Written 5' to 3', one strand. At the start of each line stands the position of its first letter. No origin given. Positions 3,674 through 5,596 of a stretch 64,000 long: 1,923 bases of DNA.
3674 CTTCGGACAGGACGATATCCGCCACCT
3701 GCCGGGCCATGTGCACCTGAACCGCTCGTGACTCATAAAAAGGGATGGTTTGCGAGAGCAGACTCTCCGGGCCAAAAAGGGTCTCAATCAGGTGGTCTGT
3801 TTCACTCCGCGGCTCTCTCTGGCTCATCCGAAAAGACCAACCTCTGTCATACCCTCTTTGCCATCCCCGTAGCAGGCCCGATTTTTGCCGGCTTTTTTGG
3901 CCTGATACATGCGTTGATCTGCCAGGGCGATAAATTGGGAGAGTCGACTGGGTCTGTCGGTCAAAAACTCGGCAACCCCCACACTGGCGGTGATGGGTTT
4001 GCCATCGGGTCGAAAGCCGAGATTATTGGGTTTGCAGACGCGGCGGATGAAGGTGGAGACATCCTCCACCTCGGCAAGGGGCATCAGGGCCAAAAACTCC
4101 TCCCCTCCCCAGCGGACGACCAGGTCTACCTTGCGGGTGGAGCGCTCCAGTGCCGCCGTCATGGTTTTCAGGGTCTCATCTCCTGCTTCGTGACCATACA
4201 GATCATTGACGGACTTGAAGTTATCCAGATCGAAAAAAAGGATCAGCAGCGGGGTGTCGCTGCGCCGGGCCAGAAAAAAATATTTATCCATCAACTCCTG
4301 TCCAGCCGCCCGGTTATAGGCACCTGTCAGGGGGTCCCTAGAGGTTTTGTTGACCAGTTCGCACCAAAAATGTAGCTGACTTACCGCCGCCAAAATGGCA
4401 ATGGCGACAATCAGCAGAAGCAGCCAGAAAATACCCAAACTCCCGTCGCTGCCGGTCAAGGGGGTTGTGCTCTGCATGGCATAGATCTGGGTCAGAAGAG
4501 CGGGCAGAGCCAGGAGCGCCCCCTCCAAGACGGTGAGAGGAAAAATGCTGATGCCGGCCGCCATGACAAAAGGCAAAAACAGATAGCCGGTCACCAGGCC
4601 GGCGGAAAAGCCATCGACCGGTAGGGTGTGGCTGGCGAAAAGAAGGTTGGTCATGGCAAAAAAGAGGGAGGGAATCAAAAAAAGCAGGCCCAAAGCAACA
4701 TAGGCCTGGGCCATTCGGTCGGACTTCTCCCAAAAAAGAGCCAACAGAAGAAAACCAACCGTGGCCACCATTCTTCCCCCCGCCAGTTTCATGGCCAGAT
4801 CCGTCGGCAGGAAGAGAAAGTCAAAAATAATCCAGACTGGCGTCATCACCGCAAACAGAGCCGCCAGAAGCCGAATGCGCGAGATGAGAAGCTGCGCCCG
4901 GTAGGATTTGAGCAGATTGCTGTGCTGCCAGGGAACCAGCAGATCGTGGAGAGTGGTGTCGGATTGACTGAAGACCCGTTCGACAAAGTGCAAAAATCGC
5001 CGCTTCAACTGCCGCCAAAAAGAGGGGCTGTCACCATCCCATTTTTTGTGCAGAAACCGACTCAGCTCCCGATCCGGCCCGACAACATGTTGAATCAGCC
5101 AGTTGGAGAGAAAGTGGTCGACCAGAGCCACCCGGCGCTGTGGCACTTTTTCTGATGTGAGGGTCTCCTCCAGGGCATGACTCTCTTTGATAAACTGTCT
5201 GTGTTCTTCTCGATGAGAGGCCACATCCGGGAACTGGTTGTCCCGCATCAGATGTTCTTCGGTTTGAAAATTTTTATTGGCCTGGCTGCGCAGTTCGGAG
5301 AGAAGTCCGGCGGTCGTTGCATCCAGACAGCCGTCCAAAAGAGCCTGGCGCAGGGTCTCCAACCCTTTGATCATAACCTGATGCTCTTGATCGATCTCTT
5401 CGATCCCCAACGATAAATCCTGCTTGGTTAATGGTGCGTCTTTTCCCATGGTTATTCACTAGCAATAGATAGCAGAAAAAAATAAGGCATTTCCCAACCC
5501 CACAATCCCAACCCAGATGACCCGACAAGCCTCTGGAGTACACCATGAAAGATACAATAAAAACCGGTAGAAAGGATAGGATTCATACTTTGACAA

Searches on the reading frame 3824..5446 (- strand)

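Call 25: search_protein_families(library=pfam, proteins=[window:3824-5446:-], max_evalue=0.001)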
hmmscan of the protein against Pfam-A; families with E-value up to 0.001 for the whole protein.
window:3824-5446:- (540 aa): 2 families
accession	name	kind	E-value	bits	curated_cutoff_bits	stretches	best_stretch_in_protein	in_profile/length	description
PF00990.26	GGDEF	-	3.1e-36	125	23.8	1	370-523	3-161/161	Diguanylate cyclase, GGDEF domain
PF01814.28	Hemerythrin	-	2.1e-09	38.4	25.3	1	14-128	2-123/127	Hemerythrin HHE cation binding domain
